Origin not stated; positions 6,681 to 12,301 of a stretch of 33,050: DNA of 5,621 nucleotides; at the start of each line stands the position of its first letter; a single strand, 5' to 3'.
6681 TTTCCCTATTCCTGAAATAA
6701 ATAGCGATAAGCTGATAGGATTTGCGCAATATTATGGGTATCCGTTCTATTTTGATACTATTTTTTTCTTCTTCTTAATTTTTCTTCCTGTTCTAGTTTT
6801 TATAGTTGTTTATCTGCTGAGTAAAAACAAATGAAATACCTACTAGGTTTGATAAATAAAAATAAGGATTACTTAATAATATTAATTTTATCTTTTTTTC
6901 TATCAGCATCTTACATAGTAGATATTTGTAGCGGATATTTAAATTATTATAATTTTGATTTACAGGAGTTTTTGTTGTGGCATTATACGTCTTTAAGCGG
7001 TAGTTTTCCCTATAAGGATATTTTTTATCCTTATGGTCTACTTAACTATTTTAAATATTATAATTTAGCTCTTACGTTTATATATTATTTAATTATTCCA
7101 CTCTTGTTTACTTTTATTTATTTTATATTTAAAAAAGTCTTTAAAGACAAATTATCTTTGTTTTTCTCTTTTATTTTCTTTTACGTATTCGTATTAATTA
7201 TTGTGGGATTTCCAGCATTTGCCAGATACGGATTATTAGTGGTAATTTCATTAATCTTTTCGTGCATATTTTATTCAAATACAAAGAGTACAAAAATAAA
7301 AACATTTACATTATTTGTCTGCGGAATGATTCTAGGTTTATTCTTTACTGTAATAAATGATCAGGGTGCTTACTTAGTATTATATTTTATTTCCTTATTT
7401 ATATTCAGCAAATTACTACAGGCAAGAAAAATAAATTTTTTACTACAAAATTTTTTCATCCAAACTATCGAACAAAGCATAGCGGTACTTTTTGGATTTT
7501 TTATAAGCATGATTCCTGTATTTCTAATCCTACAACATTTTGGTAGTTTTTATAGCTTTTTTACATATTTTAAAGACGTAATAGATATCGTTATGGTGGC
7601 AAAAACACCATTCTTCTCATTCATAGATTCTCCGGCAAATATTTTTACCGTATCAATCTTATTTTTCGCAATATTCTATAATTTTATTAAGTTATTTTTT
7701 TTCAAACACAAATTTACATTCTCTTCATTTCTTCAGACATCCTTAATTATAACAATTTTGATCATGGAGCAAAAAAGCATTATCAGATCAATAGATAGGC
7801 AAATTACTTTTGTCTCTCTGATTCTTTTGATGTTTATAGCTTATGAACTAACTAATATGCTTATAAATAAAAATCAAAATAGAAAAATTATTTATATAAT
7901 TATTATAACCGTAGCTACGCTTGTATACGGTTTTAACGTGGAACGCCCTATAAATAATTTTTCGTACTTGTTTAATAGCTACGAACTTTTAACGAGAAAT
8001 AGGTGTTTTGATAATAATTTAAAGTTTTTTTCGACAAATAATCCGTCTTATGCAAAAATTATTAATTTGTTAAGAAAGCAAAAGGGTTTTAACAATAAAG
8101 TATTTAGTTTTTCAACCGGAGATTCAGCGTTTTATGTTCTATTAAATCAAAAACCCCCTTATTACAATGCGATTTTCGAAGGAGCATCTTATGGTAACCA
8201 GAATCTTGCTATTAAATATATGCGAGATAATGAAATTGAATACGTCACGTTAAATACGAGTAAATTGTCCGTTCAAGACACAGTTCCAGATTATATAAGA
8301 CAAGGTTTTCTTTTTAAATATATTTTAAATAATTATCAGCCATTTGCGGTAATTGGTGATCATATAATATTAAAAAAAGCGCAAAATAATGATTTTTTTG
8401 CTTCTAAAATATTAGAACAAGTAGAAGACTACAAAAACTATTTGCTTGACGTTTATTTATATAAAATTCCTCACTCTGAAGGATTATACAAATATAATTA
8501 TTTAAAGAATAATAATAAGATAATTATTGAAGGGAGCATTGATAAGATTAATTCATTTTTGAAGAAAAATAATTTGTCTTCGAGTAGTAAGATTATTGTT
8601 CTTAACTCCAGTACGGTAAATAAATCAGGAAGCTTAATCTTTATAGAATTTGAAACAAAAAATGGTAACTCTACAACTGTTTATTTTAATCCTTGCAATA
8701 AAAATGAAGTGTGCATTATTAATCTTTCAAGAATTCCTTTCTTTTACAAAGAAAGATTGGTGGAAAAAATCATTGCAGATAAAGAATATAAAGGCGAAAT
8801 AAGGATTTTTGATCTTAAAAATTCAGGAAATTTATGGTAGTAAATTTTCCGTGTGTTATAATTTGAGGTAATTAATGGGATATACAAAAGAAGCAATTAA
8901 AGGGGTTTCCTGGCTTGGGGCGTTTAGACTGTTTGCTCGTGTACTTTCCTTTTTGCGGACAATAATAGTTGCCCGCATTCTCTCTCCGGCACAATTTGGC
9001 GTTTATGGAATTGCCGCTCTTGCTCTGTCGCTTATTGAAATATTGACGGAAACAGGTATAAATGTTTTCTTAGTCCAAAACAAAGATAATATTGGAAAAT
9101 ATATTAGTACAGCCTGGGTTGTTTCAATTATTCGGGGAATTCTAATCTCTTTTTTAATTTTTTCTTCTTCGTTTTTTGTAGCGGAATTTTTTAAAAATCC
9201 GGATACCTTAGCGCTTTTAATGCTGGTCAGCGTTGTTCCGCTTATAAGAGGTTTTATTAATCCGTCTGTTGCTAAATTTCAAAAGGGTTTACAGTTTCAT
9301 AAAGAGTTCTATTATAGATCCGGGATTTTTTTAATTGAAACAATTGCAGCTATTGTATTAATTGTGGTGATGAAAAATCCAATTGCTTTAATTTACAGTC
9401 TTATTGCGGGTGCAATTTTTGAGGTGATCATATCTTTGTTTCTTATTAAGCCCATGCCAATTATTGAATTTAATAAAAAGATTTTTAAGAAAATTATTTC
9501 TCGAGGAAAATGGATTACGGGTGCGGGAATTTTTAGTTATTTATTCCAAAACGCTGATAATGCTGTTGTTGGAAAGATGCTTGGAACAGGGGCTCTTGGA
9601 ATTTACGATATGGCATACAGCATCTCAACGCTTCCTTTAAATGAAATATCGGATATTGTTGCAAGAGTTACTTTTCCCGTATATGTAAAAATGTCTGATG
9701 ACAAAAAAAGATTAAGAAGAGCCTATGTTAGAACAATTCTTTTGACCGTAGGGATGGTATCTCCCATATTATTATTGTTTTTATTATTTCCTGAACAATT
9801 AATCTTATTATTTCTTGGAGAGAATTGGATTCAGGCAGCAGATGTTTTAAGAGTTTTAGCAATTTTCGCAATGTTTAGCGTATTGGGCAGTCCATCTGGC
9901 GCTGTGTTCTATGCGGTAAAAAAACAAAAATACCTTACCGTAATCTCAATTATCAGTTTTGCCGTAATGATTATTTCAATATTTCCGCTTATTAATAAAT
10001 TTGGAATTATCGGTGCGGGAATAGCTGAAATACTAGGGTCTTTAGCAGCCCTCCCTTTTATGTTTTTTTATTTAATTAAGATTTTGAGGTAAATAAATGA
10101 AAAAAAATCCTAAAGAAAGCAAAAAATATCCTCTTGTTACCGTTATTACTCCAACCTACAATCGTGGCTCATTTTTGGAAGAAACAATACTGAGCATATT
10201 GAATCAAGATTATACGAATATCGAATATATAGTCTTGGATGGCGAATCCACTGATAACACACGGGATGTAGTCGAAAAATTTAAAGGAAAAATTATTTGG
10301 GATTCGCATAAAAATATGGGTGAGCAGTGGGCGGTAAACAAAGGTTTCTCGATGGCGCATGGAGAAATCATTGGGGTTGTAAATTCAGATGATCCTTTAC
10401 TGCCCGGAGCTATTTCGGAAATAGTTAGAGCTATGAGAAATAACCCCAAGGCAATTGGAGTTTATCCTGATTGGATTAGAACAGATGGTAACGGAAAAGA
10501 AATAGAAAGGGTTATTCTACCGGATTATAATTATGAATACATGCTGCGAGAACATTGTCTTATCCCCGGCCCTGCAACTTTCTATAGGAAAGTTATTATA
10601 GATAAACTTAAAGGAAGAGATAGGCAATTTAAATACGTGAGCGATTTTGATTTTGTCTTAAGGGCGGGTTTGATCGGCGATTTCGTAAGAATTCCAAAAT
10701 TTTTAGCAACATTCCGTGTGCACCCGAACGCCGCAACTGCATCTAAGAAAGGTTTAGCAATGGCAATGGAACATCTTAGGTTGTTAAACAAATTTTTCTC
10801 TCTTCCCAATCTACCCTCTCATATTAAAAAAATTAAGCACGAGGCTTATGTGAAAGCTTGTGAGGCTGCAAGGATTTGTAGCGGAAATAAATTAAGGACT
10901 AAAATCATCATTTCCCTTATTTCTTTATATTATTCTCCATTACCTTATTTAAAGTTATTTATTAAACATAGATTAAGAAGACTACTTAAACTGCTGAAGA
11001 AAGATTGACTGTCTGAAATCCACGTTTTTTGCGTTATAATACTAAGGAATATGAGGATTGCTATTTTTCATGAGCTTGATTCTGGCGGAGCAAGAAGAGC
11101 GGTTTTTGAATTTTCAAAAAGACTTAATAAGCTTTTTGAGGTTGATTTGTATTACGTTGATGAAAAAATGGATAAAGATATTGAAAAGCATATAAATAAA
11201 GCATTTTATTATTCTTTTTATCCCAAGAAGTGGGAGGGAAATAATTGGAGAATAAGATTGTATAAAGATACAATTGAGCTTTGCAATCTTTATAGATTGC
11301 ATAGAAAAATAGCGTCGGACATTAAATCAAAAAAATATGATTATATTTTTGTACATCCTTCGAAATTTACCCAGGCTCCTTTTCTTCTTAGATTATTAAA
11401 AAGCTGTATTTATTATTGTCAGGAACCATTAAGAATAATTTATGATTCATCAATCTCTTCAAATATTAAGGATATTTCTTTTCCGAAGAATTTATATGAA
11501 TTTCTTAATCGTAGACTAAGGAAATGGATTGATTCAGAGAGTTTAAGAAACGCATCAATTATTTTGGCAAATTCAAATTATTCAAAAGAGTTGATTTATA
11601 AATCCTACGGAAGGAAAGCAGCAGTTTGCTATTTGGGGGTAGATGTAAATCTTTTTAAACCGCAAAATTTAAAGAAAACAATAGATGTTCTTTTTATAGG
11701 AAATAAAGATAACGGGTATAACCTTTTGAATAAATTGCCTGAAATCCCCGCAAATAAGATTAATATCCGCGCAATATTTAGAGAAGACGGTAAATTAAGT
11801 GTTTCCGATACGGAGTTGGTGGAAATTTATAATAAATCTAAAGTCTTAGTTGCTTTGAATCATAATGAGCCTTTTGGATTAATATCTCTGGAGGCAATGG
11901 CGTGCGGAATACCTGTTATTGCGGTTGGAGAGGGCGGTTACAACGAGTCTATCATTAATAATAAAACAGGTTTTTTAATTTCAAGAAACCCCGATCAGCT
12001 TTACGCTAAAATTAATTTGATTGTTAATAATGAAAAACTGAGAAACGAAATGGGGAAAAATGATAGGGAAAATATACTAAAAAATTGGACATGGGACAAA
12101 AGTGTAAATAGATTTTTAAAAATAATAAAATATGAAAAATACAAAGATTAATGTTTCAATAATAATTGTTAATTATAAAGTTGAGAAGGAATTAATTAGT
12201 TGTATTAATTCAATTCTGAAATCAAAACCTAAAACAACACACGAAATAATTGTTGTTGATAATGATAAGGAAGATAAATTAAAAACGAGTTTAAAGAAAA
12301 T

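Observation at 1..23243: A 23-kb surface-glycan locus built around seven or more polytopic GT-C-like transferases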

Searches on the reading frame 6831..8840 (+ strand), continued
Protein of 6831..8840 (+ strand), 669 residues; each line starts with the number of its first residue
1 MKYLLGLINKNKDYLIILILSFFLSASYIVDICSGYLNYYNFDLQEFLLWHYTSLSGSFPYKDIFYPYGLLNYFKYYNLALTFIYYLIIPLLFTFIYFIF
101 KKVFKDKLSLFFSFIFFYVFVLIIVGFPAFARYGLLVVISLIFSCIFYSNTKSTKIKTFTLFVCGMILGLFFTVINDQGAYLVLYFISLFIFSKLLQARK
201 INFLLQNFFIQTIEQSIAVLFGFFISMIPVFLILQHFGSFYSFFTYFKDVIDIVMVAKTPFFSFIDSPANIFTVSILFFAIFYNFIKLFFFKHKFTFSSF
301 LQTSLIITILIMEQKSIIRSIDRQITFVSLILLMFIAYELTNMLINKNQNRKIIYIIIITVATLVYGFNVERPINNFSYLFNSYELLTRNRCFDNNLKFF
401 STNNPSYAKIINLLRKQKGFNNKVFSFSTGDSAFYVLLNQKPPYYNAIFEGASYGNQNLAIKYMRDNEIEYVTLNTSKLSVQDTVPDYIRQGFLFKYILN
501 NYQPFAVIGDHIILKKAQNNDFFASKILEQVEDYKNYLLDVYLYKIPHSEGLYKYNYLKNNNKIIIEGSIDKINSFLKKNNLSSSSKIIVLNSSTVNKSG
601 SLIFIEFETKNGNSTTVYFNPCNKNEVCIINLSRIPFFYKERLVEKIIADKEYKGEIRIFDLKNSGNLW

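Call 43: find_encoding_contigs(protein=P0041, flank=10000, max_places=2)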
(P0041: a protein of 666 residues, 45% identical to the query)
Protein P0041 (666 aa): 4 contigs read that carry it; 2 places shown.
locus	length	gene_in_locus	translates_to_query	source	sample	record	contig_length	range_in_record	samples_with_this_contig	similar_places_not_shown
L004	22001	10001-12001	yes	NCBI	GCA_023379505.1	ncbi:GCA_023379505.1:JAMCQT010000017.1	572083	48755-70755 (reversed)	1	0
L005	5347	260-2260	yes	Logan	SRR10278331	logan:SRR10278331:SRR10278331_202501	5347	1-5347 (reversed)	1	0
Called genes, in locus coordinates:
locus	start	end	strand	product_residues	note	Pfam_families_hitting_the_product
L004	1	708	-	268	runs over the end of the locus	PF00456:Transketolase_N, PF13292:DXP_synthase_N (weak)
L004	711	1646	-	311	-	PF00106:adh_short (weak), PF01073:3Beta_HSD, PF01370:Epimerase, PF02719:Polysacc_synt_2, PF04321:RmlD_sub_bind, PF05368:NmrA (weak), PF07993:NAD_binding_4 (weak), PF16363:GDP_Man_Dehyd, +1 more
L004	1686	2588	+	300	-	PF07021:MetW (faint), PF13489:Methyltransf_23, PF13847:Methyltransf_31, PF08241:Methyltransf_11, PF08242:Methyltransf_12, PF13649:Methyltransf_25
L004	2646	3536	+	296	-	PF13489:Methyltransf_23, PF07021:MetW (weak), PF08241:Methyltransf_11, PF08242:Methyltransf_12, PF13649:Methyltransf_25 (weak), PF13847:Methyltransf_31 (weak)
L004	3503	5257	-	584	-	PF10131:PTPS_related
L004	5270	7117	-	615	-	-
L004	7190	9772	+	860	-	PF00535:Glycos_transf_2, PF10111:Glyco_tranf_2_2, PF13641:Glyco_tranf_2_3, PF02366:PMT, PF13231:PMT_2 (weak)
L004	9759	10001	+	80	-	-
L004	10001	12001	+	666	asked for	-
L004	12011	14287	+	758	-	PF00535:Glycos_transf_2, PF13231:PMT_2 (weak)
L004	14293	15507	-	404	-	PF08421:Methyltransf_13, PF13489:Methyltransf_23, PF08241:Methyltransf_11 (weak), PF08242:Methyltransf_12 (faint), PF08484:Methyltransf_14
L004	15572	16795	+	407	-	PF01943:Polysacc_synt, PF13440:Polysacc_synt_3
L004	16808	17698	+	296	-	PF00535:Glycos_transf_2, PF10111:Glyco_tranf_2_2 (weak), PF13641:Glyco_tranf_2_3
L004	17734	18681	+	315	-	PF01073:3Beta_HSD, PF01370:Epimerase, PF02719:Polysacc_synt_2 (faint), PF04321:RmlD_sub_bind, PF13460:NAD_binding_10 (weak), PF16363:GDP_Man_Dehyd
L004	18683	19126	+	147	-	PF00908:dTDP_sugar_isom, PF05523:FdtA (weak)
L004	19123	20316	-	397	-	PF02350:Epimerase_2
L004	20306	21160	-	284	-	PF01370:Epimerase, PF04321:RmlD_sub_bind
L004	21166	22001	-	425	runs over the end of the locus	PF08421:Methyltransf_13, PF13489:Methyltransf_23, PF08241:Methyltransf_11, PF08242:Methyltransf_12, PF13649:Methyltransf_25 (weak), PF08484:Methyltransf_14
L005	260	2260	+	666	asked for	-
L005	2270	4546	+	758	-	PF00535:Glycos_transf_2, PF13231:PMT_2 (weak)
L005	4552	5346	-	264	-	?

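Call 48: find_related_loci(query=A1, collection=genome_contigs, flank=10000)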
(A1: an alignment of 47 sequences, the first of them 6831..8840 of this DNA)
Query A1 (669 aa) in genome_contigs; peptide patterns used: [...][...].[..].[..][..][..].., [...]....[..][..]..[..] (x = any residue, [..] = any of these).
64 stretches matched a pattern; 24 encode a relative of the query (tblastn E <= 1e-3); 23 distinct loci.
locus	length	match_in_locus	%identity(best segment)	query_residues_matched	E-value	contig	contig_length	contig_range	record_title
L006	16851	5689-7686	52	1-669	0e+0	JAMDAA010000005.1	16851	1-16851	MAG: Patescibacteria group bacterium isolate FK_Sedi_B_Bin.274 NODE_12566_length_16851_cov_21.3728, whole genome shotgun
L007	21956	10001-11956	50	10-669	0e+0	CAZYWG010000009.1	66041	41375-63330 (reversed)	MAG TPA_asm: uncultured Gammaproteobacteria bacterium isolate SRP200132_co1_187 genome assembly, contig: NODE_604_length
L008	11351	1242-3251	43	1-669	7e-151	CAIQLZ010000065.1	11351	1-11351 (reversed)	MAG: Candidatus Levybacteria bacterium isolate AM-lipid-01-D9_bin-0046 genome assembly, contig: bin-0046:065/107, whole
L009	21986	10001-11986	41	1-662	1e-150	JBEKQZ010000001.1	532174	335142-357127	MAG: Candidatus Levyibacteriota bacterium isolate SPRUCE 49 SPRUCE_49_1, whole genome shotgun sequence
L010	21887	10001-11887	36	33-669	5e-117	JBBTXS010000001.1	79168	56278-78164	MAG: Patescibacteria group bacterium isolate H51-bin091_1 H51_bin091_1_000000000001, whole genome shotgun sequence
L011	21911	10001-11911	35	16-669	6e-97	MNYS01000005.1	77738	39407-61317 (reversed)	MAG: Candidatus Levybacteria bacterium CG2_30_37_29 cg2_3.0_scaffold_95_c, whole genome shotgun sequence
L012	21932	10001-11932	34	11-669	1e-96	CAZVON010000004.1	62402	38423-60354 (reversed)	MAG TPA_asm: uncultured Gammaproteobacteria bacterium isolate SRP269290_co3_805 genome assembly, contig: NODE_352_length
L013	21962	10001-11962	34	11-669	3e-95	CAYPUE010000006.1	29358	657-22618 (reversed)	MAG TPA_asm: uncultured Gammaproteobacteria bacterium isolate SRP269290_co2_354 genome assembly, contig: NODE_1420_lengt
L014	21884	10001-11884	34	29-669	3e-95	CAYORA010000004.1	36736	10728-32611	MAG TPA_asm: uncultured Gammaproteobacteria bacterium isolate SRP170004_co1_164 genome assembly, contig: NODE_1558_lengt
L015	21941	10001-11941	34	1-669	2e-87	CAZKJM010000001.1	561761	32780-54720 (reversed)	MAG TPA_asm: uncultured Gammaproteobacteria bacterium isolate binchicken_co20_415 genome assembly, contig: NODE_8_length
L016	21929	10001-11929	32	17-669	1e-82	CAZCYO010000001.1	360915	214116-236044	MAG TPA_asm: uncultured Gammaproteobacteria bacterium isolate SRP278252_co1_715 genome assembly, contig: NODE_11_length_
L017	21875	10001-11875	36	13-669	1e-79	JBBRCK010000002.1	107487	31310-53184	MAG: Candidatus Levyibacteriota bacterium isolate Co_metawrap_2398 Cmw_2398_k141_4533044_length_107487_cov_17.1960, whol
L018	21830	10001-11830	33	41-669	1e-77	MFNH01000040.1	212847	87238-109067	MAG: Candidatus Levybacteria bacterium RBG_16_35_11 RBG_16_scaffold_309, whole genome shotgun sequence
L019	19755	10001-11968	34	4-669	2e-89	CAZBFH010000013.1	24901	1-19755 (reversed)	MAG TPA_asm: uncultured Gammaproteobacteria bacterium isolate SRP342105_co2_162 genome assembly, contig: NODE_1985_lengt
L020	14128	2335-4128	34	33-639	1e-76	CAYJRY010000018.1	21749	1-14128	MAG TPA_asm: uncultured Gammaproteobacteria bacterium isolate ERP125453_co1_466 genome assembly, contig: NODE_2279_lengt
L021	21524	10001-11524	35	7-516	2e-66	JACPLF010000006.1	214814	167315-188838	MAG: Candidatus Levyibacteriota bacterium isolate NC_groundwater_514_Ag_S-0.1um_37_12 S35_SO-1_scaffold_96964, whole gen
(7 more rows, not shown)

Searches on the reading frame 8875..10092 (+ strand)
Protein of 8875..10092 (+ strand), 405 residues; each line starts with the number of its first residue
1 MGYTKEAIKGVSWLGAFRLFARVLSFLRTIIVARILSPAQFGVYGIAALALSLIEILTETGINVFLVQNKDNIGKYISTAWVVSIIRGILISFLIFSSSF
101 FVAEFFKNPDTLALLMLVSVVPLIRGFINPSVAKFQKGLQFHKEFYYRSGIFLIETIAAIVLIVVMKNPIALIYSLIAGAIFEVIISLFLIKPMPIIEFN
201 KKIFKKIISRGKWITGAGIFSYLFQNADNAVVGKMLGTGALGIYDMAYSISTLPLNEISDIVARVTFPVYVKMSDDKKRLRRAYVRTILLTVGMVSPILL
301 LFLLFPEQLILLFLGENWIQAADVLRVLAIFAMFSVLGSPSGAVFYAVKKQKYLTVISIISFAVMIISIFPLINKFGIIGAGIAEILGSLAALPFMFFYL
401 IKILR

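Call 3: search_protein_families(library=pfam, proteins=[window:8875-10092:+], max_evalue=0.01)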
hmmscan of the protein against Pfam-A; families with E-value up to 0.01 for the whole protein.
window:8875-10092:+ (405 aa): 3 families
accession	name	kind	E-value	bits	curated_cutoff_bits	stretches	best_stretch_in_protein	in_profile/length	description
PF13440.11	Polysacc_synt_3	-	6e-67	226.4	23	1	31-322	1-292/293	Polysaccharide biosynthesis protein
PF01943.22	Polysacc_synt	-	9.6e-31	107.6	28.2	1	8-273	2-273/274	Polysaccharide biosynthesis protein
PF01554.23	MatE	-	1.8e-08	34.7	24.9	1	276-366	64-156/161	MatE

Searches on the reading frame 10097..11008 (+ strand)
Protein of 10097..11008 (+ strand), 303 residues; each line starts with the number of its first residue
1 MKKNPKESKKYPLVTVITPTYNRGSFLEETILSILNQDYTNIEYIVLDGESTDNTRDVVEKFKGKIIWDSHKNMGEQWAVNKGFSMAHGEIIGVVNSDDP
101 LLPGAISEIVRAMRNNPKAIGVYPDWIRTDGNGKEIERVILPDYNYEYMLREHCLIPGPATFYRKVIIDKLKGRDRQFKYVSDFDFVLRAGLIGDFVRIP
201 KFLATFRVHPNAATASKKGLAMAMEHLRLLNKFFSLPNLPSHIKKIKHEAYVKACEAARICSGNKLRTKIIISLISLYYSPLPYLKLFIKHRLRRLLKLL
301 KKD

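Call 3: search_protein_families(library=pfam, proteins=[window:10097-11008:+], max_evalue=0.01)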
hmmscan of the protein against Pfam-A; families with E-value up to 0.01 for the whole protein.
window:10097-11008:+ (303 aa): 3 families
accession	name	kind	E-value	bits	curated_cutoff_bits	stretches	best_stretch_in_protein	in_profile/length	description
PF00535.33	Glycos_transf_2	-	7.1e-29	101.3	23.3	1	15-153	1-146/168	Glycosyl transferase family 2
PF13641.12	Glyco_tranf_2_3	-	2.9e-10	41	27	1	14-126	3-125/230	Glycosyltransferase like family 2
PF10111.15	Glyco_tranf_2_2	-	7.6e-10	39.2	27.3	1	16-125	2-123/276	Glycosyltransferase like family 2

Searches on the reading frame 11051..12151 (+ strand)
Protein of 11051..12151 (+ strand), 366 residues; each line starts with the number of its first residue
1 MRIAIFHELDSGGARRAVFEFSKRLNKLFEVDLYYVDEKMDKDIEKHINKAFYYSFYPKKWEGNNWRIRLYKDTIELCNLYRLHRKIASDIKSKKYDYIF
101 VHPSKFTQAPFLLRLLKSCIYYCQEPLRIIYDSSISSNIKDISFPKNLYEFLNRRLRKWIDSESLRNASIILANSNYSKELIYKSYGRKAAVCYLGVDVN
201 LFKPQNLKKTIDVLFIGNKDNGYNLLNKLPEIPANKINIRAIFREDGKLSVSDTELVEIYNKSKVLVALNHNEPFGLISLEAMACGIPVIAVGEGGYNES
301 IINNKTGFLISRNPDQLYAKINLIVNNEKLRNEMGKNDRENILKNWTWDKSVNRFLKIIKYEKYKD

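Call 3: search_protein_families(library=pfam, proteins=[window:11051-12151:+], max_evalue=0.01)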
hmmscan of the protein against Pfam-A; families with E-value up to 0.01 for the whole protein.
window:11051-12151:+ (366 aa): 5 families
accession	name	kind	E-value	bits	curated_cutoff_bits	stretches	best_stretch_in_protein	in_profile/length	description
PF00534.26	Glycos_transf_1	-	9.6e-24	84.3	26.4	1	250-340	80-171/172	Glycosyl transferases group 1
PF13692.12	Glyco_trans_1_4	-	1.3e-13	51.8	27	1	249-326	67-141/142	Glycosyl transferases group 1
PF13524.12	Glyco_trans_1_2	-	2.6e-10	40.9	25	1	250-356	34-143/144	Glycosyl transferase-like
PF13439.12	Glyco_transf_4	-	2.4e-08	34.6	28.5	1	12-200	2-169/170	Glycosyltransferase Family 4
PF20706.3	GT4-conflict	-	4.7e-05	23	26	1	252-304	271-323/385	Family 4 Glycosyltransferase in conflict systems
